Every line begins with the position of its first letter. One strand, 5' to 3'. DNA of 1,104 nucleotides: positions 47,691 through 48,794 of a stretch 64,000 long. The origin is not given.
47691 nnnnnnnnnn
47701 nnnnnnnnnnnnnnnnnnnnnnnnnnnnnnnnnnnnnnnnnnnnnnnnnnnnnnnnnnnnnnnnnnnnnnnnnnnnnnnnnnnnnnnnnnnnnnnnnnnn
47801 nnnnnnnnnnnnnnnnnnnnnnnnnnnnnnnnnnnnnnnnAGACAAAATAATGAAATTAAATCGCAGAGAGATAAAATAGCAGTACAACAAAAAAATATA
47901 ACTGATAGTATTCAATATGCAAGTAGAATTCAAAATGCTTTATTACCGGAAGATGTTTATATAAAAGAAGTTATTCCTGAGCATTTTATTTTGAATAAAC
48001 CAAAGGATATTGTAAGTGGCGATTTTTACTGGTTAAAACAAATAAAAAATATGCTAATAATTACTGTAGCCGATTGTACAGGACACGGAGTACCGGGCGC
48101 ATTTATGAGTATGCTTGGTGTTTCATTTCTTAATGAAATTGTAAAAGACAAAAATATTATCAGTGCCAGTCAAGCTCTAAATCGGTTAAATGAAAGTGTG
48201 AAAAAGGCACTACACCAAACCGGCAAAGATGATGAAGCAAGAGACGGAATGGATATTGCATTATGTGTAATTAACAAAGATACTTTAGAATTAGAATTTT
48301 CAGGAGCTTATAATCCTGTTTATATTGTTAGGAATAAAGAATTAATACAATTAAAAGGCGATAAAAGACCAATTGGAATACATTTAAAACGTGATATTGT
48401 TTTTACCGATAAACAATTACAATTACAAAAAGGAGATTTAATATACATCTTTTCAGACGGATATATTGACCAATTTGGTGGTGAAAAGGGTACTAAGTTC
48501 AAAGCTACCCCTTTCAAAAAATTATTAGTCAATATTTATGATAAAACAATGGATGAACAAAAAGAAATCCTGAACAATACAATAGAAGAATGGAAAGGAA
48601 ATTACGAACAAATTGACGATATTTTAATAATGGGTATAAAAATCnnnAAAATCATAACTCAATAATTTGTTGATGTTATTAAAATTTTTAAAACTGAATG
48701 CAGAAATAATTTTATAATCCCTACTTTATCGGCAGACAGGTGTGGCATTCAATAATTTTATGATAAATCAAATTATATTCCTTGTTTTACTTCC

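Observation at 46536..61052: Tandem battery of five membrane receptor PP2C (SpoIIE/RsbU-type) phosphatases with interchangeable sensor modules and no visible substrate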

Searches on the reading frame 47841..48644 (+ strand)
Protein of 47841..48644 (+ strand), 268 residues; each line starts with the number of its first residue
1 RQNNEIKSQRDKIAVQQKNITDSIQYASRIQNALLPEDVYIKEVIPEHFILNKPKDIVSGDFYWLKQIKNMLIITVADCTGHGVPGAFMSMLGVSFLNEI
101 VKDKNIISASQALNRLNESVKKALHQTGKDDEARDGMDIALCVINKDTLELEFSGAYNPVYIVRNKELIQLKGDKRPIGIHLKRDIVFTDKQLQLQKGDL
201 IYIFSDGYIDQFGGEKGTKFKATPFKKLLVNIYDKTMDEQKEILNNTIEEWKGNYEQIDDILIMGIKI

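Call 26: find_homologous_proteins(query=A1, max_evalue=1e-20)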
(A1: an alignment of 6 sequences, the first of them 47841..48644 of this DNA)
Query A1 (6 sequences) (268 aa, profile of the alignment): 8000 proteins with E <= 1e-20 among 8000 candidates; the best 120 are listed.
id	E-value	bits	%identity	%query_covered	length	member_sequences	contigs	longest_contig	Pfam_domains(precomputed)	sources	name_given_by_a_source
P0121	3.4e-130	451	53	100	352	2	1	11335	PF07228.18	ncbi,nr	ncbi:MAG: SpoIIE family protein phosphatase, partial [Bacteroidales bacterium]|nr:SpoIIE family prot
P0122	2.8e-121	422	57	100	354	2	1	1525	PF07228.18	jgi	-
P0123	8.8e-120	417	57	96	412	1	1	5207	PF00072.31,PF07228.18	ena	-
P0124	2.1e-119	416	58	100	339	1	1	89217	PF07228.18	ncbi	-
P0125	3.0e-119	415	59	100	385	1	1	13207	PF07228.18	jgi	jgi:serine phosphatase RsbU (regulator of sigma subunit)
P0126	1.6e-118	413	57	100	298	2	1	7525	PF07228.18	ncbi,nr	ncbi:MAG: SpoIIE family protein phosphatase, partial [Bacteroidales bacterium]|nr:SpoIIE family prot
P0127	1.7e-118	413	55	100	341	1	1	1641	PF07228.18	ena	-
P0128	1.9e-118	413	54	100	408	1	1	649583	PF00072.31,PF07228.18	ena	-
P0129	2.1e-118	413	56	96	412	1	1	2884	PF00072.31,PF07228.18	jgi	-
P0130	4.1e-118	412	60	99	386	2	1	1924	PF07495.20,PF07228.18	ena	-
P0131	7.9e-118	411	56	100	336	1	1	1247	PF07228.18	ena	-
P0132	8.7e-118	410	54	100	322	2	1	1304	PF07228.18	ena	-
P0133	1.3e-117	410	58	100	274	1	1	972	PF07228.18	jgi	-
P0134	2.0e-117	409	58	100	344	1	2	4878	PF07228.18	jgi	jgi:serine phosphatase RsbU (regulator of sigma subunit)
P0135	2.4e-117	409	61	100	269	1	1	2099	PF07228.18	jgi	-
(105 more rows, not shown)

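Call 27: find_related_loci(query=A1, collection=genome_contigs, flank=10000)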
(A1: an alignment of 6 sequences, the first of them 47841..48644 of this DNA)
Query A1 (268 aa) in genome_contigs; peptide patterns used: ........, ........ (x = any residue, [..] = any of these).
600 stretches matched a pattern (row limit reached: there are more); 598 encode a relative of the query (tblastn E <= 1e-3); the best 80 are kept; 80 distinct loci.
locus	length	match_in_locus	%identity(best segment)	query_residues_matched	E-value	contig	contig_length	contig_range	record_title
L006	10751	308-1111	58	1-268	2e-113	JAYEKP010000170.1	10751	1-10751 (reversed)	MAG: Bacteroidota bacterium isolate MAG134 MAG134_170, whole genome shotgun sequence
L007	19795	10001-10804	59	1-268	9e-112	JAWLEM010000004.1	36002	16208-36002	MAG: Bacteroidales bacterium isolate 20BLK6-1.bin.63 NODE_925_length_36002_cov_14.144361, whole genome shotgun sequence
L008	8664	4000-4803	57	1-268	1e-109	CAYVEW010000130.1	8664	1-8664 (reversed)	MAG TPA_asm: uncultured Bacteroidales bacterium isolate binchicken_co42_308 genome assembly, contig: NODE_14237_length_8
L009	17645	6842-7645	57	1-268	2e-107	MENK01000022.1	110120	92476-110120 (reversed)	MAG: Bacteroidetes bacterium GWB2_32_14 gwb2_scaffold_38, whole genome shotgun sequence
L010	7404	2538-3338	57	2-268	3e-104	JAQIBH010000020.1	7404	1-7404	MAG: Bacteroidales bacterium isolate GH36 k119_60924, whole genome shotgun sequence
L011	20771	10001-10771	57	12-268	8e-103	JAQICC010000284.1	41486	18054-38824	MAG: Salinivirgaceae bacterium isolate GH45 k119_222302, whole genome shotgun sequence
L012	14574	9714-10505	58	5-268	3e-102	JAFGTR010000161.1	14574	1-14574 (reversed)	MAG: Bacteroidales bacterium isolate Zod_Metabat.988 k87_5280041, whole genome shotgun sequence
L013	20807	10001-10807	55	1-268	2e-102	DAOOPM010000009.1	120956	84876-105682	MAG TPA_asm: Tenuifilaceae bacterium isolate AMR_MDS_2597 NODE_130_length_120956_cov_8.983375, whole genome shotgun sequ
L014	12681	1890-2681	56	5-268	2e-102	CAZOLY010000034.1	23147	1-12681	MAG TPA_asm: uncultured Bacteroidales bacterium isolate SRP214966_co4_484 genome assembly, contig: NODE_1687_length_2314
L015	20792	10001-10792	55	5-268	2e-101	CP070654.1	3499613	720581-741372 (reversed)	MAG: Bacteroidales bacterium isolate bin82 chromosome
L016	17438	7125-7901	56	2-260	2e-101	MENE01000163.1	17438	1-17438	MAG: Bacteroidetes bacterium GWA2_31_9b gwa2_scaffold_6619, whole genome shotgun sequence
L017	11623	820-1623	53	1-268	6e-99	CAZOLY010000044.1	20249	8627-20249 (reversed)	MAG TPA_asm: uncultured Bacteroidales bacterium isolate SRP214966_co4_484 genome assembly, contig: NODE_2128_length_2024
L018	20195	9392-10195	53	1-268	8e-99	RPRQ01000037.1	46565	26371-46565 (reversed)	MAG: Bacteroidales bacterium isolate metabat2.99 metabat2.99_Contig_985123, whole genome shotgun sequence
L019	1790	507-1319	52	2-268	2e-104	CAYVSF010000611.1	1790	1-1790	MAG TPA_asm: uncultured Bacteroidales bacterium isolate binchicken_co13_200 genome assembly, contig: NODE_135837_length_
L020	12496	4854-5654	53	2-268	9e-98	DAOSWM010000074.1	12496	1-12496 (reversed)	MAG TPA_asm: Tenuifilaceae bacterium isolate AMR_MDS_2137 NODE_3212_length_12496_cov_29.163009, whole genome shotgun seq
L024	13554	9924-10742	53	2-268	7e-96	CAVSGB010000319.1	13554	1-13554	MAG: uncultured Bacteroidetes bacterium isolate MFD02138.bin.2.39 genome assembly, contig: contig_71649, whole genome sh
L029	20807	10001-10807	52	1-268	3e-95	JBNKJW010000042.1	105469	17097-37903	MAG: Bacteroidales bacterium isolate H2.bin.10.orig k141_979035, whole genome shotgun sequence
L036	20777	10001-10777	53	9-267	9e-93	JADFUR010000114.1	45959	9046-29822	MAG: Bacteroidetes bacterium isolate C4.bin.5 k83_3175930, whole genome shotgun sequence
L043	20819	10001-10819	54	2-268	3e-92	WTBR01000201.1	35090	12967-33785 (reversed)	MAG: Bacteroidales bacterium isolate GLR59 c_000000132326, whole genome shotgun sequence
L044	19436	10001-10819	51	2-268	1e-91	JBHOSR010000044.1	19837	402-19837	Bacteroidota bacterium isolate SAG AM-311-A02 NODE_44_length_19837_cov_30.517996, whole genome shotgun sequence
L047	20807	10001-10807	51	1-268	1e-91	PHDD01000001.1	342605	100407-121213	MAG: Bacteroidetes bacterium HGW-Bacteroidetes-4 08E140C01_z5_2013_Ig3399_v2_scaffold_12, whole genome shotgun sequence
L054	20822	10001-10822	51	1-268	3e-90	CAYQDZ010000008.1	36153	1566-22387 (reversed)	MAG TPA_asm: uncultured Bacteroidales bacterium isolate binchicken_co116_374 genome assembly, contig: NODE_961_length_36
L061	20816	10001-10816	49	2-267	4e-89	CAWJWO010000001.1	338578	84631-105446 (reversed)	MAG: uncultured Bacteroidetes bacterium isolate MFD01231.bin.1.99 genome assembly, contig: contig_14478, whole genome sh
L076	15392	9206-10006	57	2-268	3e-105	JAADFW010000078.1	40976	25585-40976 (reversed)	MAG: Chlorobiota bacterium isolate M_MaxBin.088 contig-127_2209, whole genome shotgun sequence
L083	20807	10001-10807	48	9-268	8e-87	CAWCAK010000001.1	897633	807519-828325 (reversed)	MAG: uncultured Bacteroidetes bacterium isolate MFD03804.bin.2.1 genome assembly, contig: contig_18682, whole genome sho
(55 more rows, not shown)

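Call 31: search_protein_families(library=pfam, proteins=[L036:14254-14625:-, L036:15014-16126:-, L029:13213-14739:-, L043:11235-11624:+, L083:11230-11748:-, L043:9023-11230:+, L007:12949-15825:+, L076:10278-10622:+, L036:6572-10792:+, L029:6125-10813:+], max_evalue=0.001)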
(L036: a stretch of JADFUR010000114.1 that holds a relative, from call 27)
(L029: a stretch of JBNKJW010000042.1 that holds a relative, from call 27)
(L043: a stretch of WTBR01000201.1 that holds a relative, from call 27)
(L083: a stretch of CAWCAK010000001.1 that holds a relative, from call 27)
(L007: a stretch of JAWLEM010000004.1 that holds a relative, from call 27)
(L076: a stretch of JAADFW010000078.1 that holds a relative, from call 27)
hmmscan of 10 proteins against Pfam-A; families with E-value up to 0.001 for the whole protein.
L036:14254-14625:- (123 aa): 1 family
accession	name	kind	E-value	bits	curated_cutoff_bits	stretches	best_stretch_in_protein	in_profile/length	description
PF09345.15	SiaC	-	2e-32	111.8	24.5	1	6-122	1-119/120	SiaC family regulatory phosphoprotein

L036:15014-16126:- (370 aa): 1 family
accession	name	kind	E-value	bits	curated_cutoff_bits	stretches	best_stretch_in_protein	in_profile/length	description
PF19788.4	DUF6272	-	3.4e-76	253.8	26.6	2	46-174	2-134/134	Family of unknown function (DUF6272)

L029:13213-14739:- (508 aa): 2 families
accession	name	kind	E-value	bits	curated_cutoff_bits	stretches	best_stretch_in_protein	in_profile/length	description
PF19788.4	DUF6272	-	2.4e-68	228.4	26.6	2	52-179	5-134/134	Family of unknown function (DUF6272)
PF09345.15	SiaC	-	1.6e-32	112.1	24.5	1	389-504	1-118/120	SiaC family regulatory phosphoprotein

L043:11235-11624:+ (129 aa): 1 family
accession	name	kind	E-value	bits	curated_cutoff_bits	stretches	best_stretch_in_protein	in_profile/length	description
PF09345.15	SiaC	-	3.9e-38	130.2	24.5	1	6-123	1-119/120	SiaC family regulatory phosphoprotein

L083:11230-11748:- (172 aa): 1 family
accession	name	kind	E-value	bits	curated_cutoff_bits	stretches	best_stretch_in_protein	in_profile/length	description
PF19788.4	DUF6272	-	3.8e-32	111.2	26.6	1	37-164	7-134/134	Family of unknown function (DUF6272)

L043:9023-11230:+ (735 aa): 7 families
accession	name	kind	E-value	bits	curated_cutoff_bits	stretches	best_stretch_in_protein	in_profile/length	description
PF00072.30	Response_reg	-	2.5e-24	86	30.2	1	619-728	1-109/111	Response regulator receiver domain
PF07228.17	SpoIIE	-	1.4e-22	81.1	25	1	394-598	2-190/192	Stage II sporulation protein E (SpoIIE)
PF13424.12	TPR_12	-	1.3e-13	51.3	30.1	2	57-126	6-77/77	Tetratricopeptide repeat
PF13181.12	TPR_8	-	4.2e-11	42.5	25.7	0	96-126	3-33/34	Tetratricopeptide repeat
PF00515.34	TPR_1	-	4.8e-10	39.3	27.8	0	96-124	3-31/34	Tetratricopeptide repeat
PF07719.23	TPR_2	-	2.9e-09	36.8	27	0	56-84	3-31/34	Tetratricopeptide repeat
PF12862.13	ANAPC5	-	0.00024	21.5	23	1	104-174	8-78/91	Anaphase-promoting complex subunit 5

L007:12949-15825:+ (958 aa): 2 families
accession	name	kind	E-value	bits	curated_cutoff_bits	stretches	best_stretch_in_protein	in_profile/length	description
PF05170.20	AsmA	-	4.1e-11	42.9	29.8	1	1-196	1-187/607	AsmA family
PF05103.18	DivIVA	-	0.00026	21.4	28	0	913-958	70-115/131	DivIVA protein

L076:10278-10622:+ (114 aa): 2 families
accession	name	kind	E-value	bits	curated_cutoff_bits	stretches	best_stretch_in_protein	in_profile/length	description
PF01740.26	STAS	-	1e-13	51.4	22.6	1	31-113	18-101/106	STAS domain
PF13466.11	STAS_2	-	6.6e-11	42.7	29.2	1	32-105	7-79/80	STAS domain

L036:6572-10792:+ (1406 aa): 8 families
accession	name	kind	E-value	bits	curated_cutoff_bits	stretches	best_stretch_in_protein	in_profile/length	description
PF13426.13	PAS_9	-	2.9e-21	76.1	27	2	875-977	2-103/103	PAS domain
PF07228.17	SpoIIE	-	1.8e-20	74.2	25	1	1204-1403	2-191/192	Stage II sporulation protein E (SpoIIE)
PF08448.16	PAS_4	-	7.4e-14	52.4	23.1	1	875-977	6-107/110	PAS fold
PF07494.17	Reg_prop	-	1.5e-12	46.5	20.4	0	324-346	1-23/24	Two component regulator propeller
PF08447.18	PAS_3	-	6.7e-11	42.7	25.6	1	889-970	4-87/89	PAS fold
PF07495.19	Y_Y_Y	-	1.7e-09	37.8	26.6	1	729-784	1-56/65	Y_Y_Y domain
PF13188.13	PAS_8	-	1e-06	28.8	21.8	0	865-899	2-38/65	PAS domain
PF00989.32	PAS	-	3.1e-05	24.4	22.6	0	865-971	2-109/113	PAS fold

L029:6125-10813:+ (1562 aa): 4 families
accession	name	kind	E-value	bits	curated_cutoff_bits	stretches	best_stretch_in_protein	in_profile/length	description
PF07494.17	Reg_prop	-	2.4e-35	116.4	20.4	0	549-571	1-23/24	Two component regulator propeller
PF07228.17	SpoIIE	-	4.9e-18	66.2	25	1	1366-1558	7-188/192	Stage II sporulation protein E (SpoIIE)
PF00497.25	SBP_bac_3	-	2.2e-11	44.1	26.4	1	100-262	57-130/132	Bacterial extracellular solute-binding proteins, family 3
PF07495.19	Y_Y_Y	-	1.2e-08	35.1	26.6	1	1157-1219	2-64/65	Y_Y_Y domain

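Call 34: search_protein_families(library=ncbifam, proteins=[L036:15014-16126:-, L043:9023-11230:+], max_evalue=0.001)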
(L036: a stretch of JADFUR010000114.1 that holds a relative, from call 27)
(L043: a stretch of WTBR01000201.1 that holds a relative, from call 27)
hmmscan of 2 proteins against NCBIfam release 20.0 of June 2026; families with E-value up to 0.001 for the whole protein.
L036:15014-16126:- (370 aa): 2 families
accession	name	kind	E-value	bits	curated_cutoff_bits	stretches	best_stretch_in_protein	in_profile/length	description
NF038262.1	SiaB_fam_kinase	subfamily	2.9e-81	271.2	85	2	11-179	2-176/177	SiaB family protein kinase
NF038264.1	kinase_SiaB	equivalog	4.2e-36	124.4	225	2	44-178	36-174/176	biofilm regulation protein kinase SiaB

L043:9023-11230:+ (735 aa): 78 families (the best 25 are shown)
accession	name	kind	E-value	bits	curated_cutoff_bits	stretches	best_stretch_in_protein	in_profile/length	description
NF038263.1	prot_phos_SiaA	equivalog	1.2e-57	195.8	700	1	315-599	381-657/658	biofilm regulation protein phosphatase SiaA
NF045505.1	RR_RssB_Pseudo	equivalog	6.7e-24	84.7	700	2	616-721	5-109/394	two-component system response regulator RssB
NF007135.0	PRK09581.1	equivalog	1.4e-21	76.9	474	1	618-729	4-116/457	PleD family two-component system response regulator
NF008099.0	PRK10841.1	equivalog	5.1e-21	74.2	920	1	613-732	821-939/949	two-component system sensor histidine kinase RcsC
NF041947.1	LuxQ_Vibrio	equivalog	1.1e-20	73.2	1200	1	615-731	721-837/843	quorum-sensing autoinducer 2 sensor kinase/phosphatase LuxQ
NF012227.0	AdeR_RR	equivalog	4.8e-20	72.1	340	1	611-724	6-117/239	efflux system response regulator transcription factor AdeR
NF041945.1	LuxN_Vibrio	equivalog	2.7e-18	65.5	1550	1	611-723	715-825/839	quorum-sensing autoinducer 1 sensor kinase/phosphatase LuxN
NF008318.0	PRK11107.1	equivalog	2.7e-17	62.1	890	1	612-724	663-776/920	two-component sensor histidine kinase BarA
NF033120.0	vanR_FM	exception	4.6e-17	62.4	460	1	618-721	5-106/231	vancomycin resistance response regulator transcription factor, VanR-F/VanR-M family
NF051850.1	RespRegRprY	equivalog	1.5e-16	60.5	370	1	617-733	5-120/234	response regulator transcription factor RprY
NF045944.1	ResRegRpaBCyano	equivalog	2.3e-16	59.9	330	1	630-730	11-109/229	response regulator transcription factor RpaB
NF041367.1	CheY_Halo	equivalog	4.7e-16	59.2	200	1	619-723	1-104/114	chemotaxis protein CheY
NF011874.0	PRK15347.1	equivalog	9.4e-16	57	852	1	610-729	685-806/921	two component system sensor kinase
NF007969.0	PRK10693.1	equivalog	1.9e-15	56.7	329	1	616-721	7-111/337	two-component system response regulator RssB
NF008199.0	PRK10955.1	equivalog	1.3e-14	54.7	341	1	617-726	3-108/232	envelope stress response regulator transcription factor CpxR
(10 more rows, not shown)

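Call 58: search_protein_families(library=pfam, proteins=[L043:7260-8996:+, L043:12565-14220:-, L054:11796-13505:+, L061:11783-13507:+, L047:16158-17885:+, L044:14697-16397:+, L054:13505-13867:+, L047:14358-14798:+, L024:11981-13414:+, L029:11165-13177:-], max_evalue=0.001)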
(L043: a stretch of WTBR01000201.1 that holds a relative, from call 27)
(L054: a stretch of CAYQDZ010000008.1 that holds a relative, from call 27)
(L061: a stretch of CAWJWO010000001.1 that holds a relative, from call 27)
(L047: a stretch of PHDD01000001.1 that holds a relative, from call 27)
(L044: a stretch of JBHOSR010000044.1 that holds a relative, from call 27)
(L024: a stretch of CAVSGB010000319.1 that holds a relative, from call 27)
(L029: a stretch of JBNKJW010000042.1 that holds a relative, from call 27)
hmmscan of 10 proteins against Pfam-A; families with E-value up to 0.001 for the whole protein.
L043:7260-8996:+ (579 aa): 1 family
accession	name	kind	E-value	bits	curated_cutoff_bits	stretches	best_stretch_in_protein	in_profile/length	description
PF19077.6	Big_13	-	8.6e-06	26.6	27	0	266-297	70-101/102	Bacterial Ig-like domain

L043:12565-14220:- (552 aa): 1 family
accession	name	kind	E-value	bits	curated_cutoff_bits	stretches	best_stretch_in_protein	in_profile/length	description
PF01425.27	Amidase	-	2.1e-77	261.5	27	1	135-488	1-378/445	Amidase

L054:11796-13505:+ (570 aa): 3 families
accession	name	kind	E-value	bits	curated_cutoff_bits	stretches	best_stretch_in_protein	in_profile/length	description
PF12245.14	Big_3_2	-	3.4e-06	27.7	23.3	0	238-292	72-121/122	Bacterial Ig-like domain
PF19077.6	Big_13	-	0.00023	22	27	0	534-569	65-100/102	Bacterial Ig-like domain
PF13754.12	Big_3_4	-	0.00028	21.2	27.3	0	154-204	14-61/106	Domain of unknown function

L061:11783-13507:+ (575 aa): 1 family
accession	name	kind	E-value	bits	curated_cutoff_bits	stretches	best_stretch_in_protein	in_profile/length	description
PF19077.6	Big_13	-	0.00013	22.9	27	0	428-482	48-102/102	Bacterial Ig-like domain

L047:16158-17885:+ (576 aa): 1 family
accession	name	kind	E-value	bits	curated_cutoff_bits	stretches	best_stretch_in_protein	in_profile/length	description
PF01551.29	Peptidase_M23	-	2.3e-22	79.5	28.7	2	50-116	2-65/96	Peptidase family M23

L044:14697-16397:+ (567 aa): 2 families
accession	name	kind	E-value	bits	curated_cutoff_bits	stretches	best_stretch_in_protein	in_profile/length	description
PF00501.34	AMP-binding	-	6.6e-78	262.6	29.9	1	45-415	7-384/384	AMP-binding enzyme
PF13193.12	AMP-binding_C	-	2.1e-22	80.3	24.5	1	465-543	1-76/76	AMP-binding enzyme C-terminal domain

L054:13505-13867:+ (121 aa): 2 families
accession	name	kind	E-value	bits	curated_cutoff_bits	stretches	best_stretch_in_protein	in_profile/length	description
PF07883.17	Cupin_2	-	1.8e-05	24.8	27.2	1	55-107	17-69/70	Cupin domain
PF02311.25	AraC_binding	-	0.00025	21.2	21.1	1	63-106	30-73/135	AraC-like ligand binding domain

L047:14358-14798:+ (147 aa): 1 family
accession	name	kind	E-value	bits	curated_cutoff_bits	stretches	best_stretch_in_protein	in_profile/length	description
PF01042.26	Ribonuc_L-PSP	-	5.5e-40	136.6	27.3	1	28-143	2-120/121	Endoribonuclease L-PSP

L024:11981-13414:+ (478 aa): 3 families
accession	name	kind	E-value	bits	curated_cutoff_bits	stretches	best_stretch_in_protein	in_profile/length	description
PF13290.12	CHB_HEX_C_1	-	3.2e-06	27.4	22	0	218-281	6-66/67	Chitobiase/beta-hexosaminidase C-terminal domain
PF12245.14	Big_3_2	-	2.9e-05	24.7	23.3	0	209-268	15-80/122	Bacterial Ig-like domain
PF13287.12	Fn3_assoc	-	4.6e-05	23.9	23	1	230-283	3-57/59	Fn3 associated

L029:11165-13177:- (671 aa): 2 families
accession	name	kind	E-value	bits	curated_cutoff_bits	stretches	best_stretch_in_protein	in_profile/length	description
PF13576.12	Pentapeptide_3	-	2.8e-14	53.5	27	1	125-168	1-40/48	Pentapeptide repeats (9 copies)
PF07885.22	Ion_trans_2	-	2.7e-10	40.4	22.5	1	593-669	16-77/79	Ion channel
